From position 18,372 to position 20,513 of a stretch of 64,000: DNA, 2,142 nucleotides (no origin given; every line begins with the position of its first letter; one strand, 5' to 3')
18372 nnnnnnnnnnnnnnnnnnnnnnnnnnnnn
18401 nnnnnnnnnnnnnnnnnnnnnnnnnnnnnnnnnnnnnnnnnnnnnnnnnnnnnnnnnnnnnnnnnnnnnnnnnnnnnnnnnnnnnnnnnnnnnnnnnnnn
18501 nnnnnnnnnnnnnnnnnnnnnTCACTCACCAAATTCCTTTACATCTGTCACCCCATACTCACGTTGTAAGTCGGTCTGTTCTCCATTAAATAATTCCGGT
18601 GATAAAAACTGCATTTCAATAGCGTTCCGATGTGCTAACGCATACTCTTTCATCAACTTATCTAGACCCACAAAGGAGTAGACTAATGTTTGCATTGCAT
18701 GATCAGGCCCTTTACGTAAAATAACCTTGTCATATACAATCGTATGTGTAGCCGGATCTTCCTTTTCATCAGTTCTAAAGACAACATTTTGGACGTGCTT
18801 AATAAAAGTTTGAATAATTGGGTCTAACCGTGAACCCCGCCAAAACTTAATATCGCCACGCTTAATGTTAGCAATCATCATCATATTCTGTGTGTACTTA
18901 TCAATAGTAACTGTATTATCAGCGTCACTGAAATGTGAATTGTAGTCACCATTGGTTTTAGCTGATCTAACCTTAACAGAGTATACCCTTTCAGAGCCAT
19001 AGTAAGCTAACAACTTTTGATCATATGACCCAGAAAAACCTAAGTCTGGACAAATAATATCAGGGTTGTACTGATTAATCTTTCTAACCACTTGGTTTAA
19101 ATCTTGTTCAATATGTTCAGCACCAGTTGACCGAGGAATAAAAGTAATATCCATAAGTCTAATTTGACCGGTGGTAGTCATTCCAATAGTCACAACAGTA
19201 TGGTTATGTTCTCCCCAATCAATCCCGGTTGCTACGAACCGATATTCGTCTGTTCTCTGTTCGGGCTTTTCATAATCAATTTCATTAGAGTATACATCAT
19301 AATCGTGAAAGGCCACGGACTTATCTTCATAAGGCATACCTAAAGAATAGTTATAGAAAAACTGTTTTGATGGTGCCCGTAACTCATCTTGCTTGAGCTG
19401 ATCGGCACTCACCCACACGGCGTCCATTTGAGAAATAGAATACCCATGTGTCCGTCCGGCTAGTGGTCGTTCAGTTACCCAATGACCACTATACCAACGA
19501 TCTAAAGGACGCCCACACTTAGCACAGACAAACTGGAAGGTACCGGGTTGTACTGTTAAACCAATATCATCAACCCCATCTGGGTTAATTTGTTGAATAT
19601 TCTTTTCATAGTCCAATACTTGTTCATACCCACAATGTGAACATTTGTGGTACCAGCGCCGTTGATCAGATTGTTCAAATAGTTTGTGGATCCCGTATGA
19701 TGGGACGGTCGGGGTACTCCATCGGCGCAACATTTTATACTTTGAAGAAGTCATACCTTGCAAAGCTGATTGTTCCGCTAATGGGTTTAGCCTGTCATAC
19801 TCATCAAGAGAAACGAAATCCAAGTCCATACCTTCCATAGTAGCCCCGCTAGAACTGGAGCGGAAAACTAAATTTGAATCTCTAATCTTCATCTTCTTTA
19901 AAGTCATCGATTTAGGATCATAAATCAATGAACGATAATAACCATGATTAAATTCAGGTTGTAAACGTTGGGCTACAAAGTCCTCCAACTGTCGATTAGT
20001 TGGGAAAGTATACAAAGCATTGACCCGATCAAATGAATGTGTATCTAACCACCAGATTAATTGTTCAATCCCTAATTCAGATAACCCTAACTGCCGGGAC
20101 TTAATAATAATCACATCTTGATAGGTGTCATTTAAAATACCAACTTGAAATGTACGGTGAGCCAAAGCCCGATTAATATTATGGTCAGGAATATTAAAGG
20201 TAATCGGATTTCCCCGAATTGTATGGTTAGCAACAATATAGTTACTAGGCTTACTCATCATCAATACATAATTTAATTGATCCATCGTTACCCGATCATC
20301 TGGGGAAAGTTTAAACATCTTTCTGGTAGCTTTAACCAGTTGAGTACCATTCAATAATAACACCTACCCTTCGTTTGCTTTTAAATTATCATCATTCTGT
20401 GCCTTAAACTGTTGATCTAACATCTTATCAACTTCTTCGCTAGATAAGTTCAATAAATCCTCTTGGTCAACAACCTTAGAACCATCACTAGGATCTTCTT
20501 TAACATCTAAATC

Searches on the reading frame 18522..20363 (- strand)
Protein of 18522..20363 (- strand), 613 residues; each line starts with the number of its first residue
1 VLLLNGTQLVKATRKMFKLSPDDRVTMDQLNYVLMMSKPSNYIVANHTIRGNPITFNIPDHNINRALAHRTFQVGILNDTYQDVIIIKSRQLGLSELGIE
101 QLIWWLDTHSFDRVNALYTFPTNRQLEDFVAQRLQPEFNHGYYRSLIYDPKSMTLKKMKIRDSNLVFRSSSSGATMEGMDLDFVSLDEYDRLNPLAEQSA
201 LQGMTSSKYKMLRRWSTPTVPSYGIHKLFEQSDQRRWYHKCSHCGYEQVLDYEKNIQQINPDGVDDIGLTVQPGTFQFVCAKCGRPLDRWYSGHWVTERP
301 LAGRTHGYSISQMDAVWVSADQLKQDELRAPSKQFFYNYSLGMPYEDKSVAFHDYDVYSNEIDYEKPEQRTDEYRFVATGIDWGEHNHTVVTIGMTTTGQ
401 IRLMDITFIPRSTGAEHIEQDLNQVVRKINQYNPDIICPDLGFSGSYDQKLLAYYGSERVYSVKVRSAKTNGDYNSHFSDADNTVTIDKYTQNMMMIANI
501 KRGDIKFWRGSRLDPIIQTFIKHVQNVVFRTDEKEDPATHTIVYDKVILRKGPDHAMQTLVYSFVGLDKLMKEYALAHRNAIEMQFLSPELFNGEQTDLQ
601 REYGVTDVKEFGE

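Call 26: search_protein_families(library=phrogs, proteins=[window:18522-20363:-], max_evalue=0.00001)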
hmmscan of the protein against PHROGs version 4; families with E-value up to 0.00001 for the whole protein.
window:18522-20363:- (613 aa): 7 families
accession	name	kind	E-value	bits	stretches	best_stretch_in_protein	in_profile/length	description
phrog_675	-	head and packaging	1.9e-195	651.5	1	28-585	13-561/576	terminase large subunit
phrog_12876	-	head and packaging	3.5e-85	286.4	1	122-342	2-235/235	terminase large subunit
phrog_9315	-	head and packaging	6.3e-43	146.6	1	5-133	4-129/130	terminase large subunit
phrog_15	-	head and packaging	4.3e-27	95.9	1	78-348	396-687/1330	terminase large subunit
phrog_5340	-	head and packaging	1.7e-16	60.9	1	5-70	2-64/65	terminase large subunit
phrog_38778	-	unknown function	3.1e-09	37.5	1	77-122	2-47/57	-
phrog_34048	-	head and packaging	7.3e-07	30.2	1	128-180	3-54/55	terminase large subunit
